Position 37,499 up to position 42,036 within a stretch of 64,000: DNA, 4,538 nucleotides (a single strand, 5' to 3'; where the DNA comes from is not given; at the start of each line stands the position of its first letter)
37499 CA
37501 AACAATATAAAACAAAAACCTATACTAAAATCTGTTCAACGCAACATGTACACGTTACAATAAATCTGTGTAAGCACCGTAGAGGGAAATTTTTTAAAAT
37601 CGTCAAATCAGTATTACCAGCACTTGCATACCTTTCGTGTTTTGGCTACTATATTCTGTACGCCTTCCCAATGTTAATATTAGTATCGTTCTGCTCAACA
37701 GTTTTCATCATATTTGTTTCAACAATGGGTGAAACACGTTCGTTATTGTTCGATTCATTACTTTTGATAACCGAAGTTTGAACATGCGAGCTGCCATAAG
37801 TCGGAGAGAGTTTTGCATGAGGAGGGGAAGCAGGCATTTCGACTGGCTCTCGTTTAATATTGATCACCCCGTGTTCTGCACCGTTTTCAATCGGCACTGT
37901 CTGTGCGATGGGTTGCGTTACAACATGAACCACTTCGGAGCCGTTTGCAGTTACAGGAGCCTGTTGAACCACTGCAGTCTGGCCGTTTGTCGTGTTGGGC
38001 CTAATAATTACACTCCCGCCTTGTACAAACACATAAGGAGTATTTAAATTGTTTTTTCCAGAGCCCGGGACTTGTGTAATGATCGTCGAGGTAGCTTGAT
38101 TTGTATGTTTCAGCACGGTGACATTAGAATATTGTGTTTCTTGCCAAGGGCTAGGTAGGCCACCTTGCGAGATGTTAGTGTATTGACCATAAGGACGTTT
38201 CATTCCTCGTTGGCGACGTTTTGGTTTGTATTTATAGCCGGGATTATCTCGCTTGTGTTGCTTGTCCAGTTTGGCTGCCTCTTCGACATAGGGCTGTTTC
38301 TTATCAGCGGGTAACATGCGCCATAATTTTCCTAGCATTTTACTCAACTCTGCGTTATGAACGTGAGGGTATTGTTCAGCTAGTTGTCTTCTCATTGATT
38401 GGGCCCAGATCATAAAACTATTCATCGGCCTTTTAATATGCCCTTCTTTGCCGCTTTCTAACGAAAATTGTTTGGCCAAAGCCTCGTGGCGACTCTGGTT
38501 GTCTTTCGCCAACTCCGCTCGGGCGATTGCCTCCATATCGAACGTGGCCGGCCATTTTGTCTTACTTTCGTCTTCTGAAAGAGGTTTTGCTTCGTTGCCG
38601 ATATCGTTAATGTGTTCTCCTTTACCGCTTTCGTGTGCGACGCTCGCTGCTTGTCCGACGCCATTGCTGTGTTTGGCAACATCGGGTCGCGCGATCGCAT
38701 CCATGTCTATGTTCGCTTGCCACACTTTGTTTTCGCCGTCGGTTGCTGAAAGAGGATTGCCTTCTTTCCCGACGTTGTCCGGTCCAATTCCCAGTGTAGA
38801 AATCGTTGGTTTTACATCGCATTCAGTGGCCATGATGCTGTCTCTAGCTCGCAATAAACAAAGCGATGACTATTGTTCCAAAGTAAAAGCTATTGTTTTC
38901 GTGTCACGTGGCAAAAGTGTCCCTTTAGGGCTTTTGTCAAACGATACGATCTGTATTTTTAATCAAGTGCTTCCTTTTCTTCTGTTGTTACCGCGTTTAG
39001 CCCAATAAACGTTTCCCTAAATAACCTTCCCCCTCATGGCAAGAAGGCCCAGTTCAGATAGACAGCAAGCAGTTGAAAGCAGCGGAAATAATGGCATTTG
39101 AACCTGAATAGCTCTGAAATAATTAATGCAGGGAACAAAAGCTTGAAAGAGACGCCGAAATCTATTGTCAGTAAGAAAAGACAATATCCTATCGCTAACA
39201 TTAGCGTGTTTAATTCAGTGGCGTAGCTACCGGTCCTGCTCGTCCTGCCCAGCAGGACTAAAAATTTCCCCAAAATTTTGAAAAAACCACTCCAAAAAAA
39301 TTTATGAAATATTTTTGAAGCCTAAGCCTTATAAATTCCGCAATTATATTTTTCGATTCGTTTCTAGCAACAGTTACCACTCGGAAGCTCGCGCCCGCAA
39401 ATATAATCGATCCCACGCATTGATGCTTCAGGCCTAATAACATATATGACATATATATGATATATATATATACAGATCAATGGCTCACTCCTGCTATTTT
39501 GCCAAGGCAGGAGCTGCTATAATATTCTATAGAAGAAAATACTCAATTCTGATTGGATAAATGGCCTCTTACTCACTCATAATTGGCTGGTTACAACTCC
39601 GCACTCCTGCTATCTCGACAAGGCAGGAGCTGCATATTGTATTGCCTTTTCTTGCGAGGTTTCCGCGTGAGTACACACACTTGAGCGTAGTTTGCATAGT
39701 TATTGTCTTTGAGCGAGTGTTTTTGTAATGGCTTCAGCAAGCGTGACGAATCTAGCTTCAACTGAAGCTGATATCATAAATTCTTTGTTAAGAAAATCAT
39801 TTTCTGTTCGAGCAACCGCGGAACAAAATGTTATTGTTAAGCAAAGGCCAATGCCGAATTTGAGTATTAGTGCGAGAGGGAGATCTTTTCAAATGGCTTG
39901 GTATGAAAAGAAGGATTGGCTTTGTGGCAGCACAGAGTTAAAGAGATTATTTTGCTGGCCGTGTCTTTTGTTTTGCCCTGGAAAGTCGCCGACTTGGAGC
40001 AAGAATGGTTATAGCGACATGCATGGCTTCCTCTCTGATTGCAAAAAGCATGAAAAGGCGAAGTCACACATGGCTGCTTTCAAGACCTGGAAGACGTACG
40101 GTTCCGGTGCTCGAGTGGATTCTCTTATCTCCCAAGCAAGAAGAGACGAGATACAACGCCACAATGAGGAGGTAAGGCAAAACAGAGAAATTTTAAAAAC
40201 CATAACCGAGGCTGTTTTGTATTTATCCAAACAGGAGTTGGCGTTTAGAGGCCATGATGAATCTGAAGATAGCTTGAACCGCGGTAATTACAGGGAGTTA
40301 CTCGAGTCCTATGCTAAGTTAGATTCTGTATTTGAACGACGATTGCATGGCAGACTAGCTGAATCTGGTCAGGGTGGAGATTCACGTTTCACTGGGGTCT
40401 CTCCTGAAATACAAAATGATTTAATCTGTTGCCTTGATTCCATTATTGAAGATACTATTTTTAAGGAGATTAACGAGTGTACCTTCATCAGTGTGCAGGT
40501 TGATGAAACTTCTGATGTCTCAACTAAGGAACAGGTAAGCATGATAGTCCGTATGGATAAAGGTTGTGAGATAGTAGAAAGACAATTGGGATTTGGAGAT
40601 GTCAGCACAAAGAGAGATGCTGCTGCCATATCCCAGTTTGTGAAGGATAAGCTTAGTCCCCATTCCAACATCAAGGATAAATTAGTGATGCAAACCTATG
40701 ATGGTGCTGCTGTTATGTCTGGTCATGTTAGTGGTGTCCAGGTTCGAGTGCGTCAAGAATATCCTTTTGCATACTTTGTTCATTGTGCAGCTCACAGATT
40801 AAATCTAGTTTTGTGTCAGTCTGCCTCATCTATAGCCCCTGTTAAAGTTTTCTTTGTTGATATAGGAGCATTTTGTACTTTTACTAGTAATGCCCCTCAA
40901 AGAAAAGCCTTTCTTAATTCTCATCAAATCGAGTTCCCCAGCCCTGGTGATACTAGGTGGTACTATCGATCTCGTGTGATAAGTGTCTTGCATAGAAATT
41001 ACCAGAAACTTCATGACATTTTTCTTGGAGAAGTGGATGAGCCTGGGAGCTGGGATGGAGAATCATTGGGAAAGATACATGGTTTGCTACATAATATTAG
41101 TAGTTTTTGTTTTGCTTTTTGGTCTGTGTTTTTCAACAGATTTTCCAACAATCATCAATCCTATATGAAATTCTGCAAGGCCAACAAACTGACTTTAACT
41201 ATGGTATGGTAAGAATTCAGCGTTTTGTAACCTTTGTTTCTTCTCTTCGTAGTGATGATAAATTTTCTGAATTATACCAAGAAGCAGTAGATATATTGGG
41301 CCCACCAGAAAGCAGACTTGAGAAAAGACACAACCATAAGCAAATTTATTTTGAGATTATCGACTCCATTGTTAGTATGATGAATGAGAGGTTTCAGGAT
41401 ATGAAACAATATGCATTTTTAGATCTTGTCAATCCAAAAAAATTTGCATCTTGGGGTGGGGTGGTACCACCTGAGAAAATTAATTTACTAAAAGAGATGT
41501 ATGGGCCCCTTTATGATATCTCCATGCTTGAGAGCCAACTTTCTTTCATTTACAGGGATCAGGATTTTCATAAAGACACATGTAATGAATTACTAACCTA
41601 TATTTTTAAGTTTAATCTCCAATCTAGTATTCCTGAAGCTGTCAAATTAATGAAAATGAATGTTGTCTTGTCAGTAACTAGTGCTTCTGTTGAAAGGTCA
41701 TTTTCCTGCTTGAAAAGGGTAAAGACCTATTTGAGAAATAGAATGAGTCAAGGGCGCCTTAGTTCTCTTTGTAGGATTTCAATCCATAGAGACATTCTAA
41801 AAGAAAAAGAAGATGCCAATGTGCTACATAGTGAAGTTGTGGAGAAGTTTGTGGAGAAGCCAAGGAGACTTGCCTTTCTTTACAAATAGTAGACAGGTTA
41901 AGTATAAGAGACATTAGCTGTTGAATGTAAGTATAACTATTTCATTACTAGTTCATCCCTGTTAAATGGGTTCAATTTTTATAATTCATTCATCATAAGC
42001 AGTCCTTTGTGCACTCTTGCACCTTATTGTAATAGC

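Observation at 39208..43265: Apparently intact autonomous hAT transposon with perfect 8-bp TSD, inserted about 380 bp upstream of a SoxE-like gene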

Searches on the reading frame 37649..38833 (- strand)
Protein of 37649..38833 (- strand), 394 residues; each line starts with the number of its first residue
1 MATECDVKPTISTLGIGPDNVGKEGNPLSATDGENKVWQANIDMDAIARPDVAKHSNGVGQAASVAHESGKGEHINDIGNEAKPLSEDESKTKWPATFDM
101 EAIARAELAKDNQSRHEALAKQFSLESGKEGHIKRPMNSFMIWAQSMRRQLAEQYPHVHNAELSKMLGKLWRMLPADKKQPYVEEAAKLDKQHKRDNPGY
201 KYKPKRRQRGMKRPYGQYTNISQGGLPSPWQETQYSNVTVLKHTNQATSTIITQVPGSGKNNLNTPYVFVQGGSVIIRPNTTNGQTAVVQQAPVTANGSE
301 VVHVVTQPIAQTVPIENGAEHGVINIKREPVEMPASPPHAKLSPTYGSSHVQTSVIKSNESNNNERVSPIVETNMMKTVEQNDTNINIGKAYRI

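Call 4: search_protein_families(library=pfam, proteins=[window:37652-38833:-], max_evalue=0.01)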
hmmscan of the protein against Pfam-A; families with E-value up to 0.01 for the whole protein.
window:37652-38833:- (394 aa): 3 families
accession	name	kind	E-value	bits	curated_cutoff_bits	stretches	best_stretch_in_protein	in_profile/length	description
PF00505.25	HMG_box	-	8.2e-24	84.3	25.4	1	133-201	1-69/69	HMG (high mobility group) box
PF09011.16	HMG_box_2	-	2.5e-09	38.1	22.4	1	134-200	5-71/72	HMG-box domain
PF24815.1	HMG_WDHD1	-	0.00017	21.9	51.6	1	136-184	1-50/51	WDHD1 HMG box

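Call 10: find_homologous_proteins(query=window:37652-38833:-, max_evalue=1e-10)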
Query window:37652-38833:- (394 aa): 87 proteins with E <= 1e-10 among 3243 candidates.
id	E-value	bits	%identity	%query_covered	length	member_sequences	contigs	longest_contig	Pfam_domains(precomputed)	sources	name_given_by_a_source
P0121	2.5e-244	828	95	100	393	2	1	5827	PF00505.26,PF09011.17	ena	-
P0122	1.5e-211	720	83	100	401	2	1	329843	PF00505.26,PF09011.17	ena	-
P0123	3.3e-210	716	82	100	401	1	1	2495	PF00505.26,PF09011.17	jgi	jgi:hypothetical protein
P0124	5.8e-207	705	80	100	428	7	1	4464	PF00505.26,PF09011.17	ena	-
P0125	1.6e-206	704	82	100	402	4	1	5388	PF00505.26,PF09011.17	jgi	jgi:hypothetical protein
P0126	5.5e-202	689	79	100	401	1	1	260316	PF00505.26,PF09011.17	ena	-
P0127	5.3e-192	656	75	100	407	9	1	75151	PF00505.26,PF09011.17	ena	-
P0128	3.2e-181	621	74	97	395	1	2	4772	PF00505.26,PF09011.17,PF24815.2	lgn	-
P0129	5.0e-148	511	66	95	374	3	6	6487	PF00505.26,PF09011.17,PF24815.2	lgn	-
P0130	2.3e-100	355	56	82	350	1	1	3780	PF00505.26,PF09011.17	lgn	-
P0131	2.0e-96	342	52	82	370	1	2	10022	PF00505.26,PF09011.17,PF24815.2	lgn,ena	-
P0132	1.9e-93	332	54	78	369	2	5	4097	PF00505.26,PF09011.17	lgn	-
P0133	7.8e-93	330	53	82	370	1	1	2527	PF00505.26,PF09011.17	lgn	-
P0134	7.5e-87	310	46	100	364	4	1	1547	PF00505.26,PF09011.17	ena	-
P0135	3.0e-45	173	51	41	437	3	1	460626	PF00505.26,PF09011.17,PF24815.2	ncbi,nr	ncbi:Transcription factor Sox-8 [Exaiptasia diaphana]|nr:Transcription factor Sox-8 [Exaiptasia diap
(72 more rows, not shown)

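Call 11: find_encoding_contigs(protein=P0121, flank=10000, max_places=6)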
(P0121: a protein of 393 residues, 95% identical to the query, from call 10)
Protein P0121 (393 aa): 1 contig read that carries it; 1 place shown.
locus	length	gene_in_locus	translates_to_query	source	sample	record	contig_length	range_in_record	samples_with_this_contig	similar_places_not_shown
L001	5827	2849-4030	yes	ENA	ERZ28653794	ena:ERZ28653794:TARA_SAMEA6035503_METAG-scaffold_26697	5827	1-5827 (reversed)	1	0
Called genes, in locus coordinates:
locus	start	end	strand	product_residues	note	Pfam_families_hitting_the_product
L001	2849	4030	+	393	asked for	PF00505:HMG_box, PF09011:HMG_box_2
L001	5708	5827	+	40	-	?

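Call 12: find_encoding_contigs(protein=P0122, flank=10000, max_places=4)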
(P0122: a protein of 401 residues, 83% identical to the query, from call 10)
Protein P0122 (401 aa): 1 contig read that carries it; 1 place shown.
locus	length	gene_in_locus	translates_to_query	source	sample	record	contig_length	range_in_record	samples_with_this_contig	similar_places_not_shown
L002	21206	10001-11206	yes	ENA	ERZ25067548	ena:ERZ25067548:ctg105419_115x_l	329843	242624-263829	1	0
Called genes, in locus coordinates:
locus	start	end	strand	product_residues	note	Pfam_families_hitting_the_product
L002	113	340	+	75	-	-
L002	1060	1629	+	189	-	-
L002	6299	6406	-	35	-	-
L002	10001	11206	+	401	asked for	PF00505:HMG_box, PF09011:HMG_box_2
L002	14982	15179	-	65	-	-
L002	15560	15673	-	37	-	-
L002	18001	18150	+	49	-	-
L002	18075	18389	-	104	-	-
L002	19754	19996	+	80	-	-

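Call 32: list_cluster_members(proteins=[P0121, P0005, P0027, window:37652-38833:-])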
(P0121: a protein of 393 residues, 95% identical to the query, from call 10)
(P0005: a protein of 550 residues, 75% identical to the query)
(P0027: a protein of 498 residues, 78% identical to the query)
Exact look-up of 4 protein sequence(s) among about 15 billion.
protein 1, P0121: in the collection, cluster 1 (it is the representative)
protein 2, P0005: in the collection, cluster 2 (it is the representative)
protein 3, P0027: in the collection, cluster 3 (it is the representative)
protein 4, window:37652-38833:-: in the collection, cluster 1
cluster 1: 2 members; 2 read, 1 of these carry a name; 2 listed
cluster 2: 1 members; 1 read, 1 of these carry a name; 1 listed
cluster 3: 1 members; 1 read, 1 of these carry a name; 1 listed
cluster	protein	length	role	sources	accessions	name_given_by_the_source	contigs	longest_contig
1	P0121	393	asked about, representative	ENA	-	-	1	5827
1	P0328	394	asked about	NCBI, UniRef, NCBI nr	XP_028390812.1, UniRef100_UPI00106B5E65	transcription factor SOX-8-like [Dendronephthya gigantea] | transcription factor SOX-8-like n=1 Tax=Dendronephthya gigantea TaxID=151771 ...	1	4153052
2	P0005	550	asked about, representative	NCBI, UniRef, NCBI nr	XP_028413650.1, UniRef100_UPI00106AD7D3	uncharacterized protein LOC114536504 [Dendronephthya gigantea] | uncharacterized protein LOC114536504 n=1 Tax=Dendronephthya gigantea TaxID=151771 ...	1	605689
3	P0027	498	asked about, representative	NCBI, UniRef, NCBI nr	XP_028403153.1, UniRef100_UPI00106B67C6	uncharacterized protein LOC114525891 [Dendronephthya gigantea] | uncharacterized protein LOC114525891 n=1 Tax=Dendronephthya gigantea TaxID=151771 ...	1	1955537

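Call 40: find_encoding_contigs(protein=window:37649-38833:-, flank=10000, max_places=3)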
Protein window:37649-38833:- (394 aa): no gene with exactly this product is on record in the collection.

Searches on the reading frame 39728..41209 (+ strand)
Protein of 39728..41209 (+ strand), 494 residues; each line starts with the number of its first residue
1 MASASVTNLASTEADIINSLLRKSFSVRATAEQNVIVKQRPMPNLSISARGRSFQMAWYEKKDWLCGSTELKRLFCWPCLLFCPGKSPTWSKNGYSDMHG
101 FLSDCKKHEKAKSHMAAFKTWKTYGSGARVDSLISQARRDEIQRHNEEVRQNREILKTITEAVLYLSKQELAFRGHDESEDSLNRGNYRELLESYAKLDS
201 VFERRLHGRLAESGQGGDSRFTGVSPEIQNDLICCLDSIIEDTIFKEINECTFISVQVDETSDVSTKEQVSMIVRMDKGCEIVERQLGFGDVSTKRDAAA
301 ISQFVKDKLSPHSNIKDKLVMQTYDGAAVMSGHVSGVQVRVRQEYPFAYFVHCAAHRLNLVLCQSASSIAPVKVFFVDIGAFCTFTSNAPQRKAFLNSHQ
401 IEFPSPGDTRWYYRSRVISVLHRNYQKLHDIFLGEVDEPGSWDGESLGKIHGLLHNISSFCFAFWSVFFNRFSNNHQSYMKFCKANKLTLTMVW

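Call 4: search_protein_families(library=pfam, proteins=[window:39728-41209:+], max_evalue=0.01)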
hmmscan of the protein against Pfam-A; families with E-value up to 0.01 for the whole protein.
window:39728-41209:+ (494 aa): 1 family
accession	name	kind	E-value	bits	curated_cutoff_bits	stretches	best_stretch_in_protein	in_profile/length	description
PF14291.11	DUF4371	-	1.2e-18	68.3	32.1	1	155-336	64-237/237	Domain of unknown function (DUF4371)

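Call 46: list_cluster_members(proteins=[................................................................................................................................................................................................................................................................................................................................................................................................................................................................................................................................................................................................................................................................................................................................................, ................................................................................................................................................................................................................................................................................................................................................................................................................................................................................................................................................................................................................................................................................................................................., window:39728-41209:+, P0024, P0033, P0022, P0018])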
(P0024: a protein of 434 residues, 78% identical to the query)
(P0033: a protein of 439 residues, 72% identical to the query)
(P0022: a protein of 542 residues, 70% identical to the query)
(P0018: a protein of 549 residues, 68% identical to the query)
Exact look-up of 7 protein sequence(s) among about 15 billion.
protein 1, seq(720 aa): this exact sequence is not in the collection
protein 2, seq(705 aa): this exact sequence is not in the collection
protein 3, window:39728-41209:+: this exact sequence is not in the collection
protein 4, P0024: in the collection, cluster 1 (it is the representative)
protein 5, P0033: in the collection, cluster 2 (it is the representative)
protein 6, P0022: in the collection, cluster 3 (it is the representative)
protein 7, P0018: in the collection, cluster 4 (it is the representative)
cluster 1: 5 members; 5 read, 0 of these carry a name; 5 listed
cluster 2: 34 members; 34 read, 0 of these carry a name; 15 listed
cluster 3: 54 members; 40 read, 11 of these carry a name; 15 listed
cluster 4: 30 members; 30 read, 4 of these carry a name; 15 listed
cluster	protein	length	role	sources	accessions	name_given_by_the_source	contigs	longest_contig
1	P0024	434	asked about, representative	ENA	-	-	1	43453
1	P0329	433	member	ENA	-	-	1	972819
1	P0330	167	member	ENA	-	-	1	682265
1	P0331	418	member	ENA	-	-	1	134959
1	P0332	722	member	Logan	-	-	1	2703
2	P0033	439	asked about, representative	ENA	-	-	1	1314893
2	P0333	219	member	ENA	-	-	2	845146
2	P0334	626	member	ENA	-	-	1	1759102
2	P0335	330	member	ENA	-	-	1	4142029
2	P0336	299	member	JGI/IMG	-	-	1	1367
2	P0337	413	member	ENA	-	-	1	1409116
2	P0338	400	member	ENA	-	-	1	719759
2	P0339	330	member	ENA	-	-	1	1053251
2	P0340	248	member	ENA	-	-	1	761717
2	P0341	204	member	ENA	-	-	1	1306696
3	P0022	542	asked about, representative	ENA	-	-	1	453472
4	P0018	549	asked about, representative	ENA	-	-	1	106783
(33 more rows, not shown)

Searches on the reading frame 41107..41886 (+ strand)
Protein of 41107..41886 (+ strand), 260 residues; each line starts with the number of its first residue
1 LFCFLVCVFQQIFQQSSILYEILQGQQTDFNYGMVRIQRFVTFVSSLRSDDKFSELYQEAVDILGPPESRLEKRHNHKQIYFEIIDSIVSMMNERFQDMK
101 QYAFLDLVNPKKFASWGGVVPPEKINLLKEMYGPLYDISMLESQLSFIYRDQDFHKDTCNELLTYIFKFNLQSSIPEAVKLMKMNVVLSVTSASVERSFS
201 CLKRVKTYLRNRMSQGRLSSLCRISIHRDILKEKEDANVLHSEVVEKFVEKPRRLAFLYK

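Call 4: search_protein_families(library=pfam, proteins=[window:41107-41886:+], max_evalue=0.01)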
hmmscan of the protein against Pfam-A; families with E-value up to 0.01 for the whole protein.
window:41107-41886:+ (260 aa): 1 family
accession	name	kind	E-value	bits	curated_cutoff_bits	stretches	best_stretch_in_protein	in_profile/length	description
PF05699.19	Dimer_Tnp_hAT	-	4.8e-06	26.7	21.4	1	170-228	26-82/84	hAT family C-terminal dimerisation region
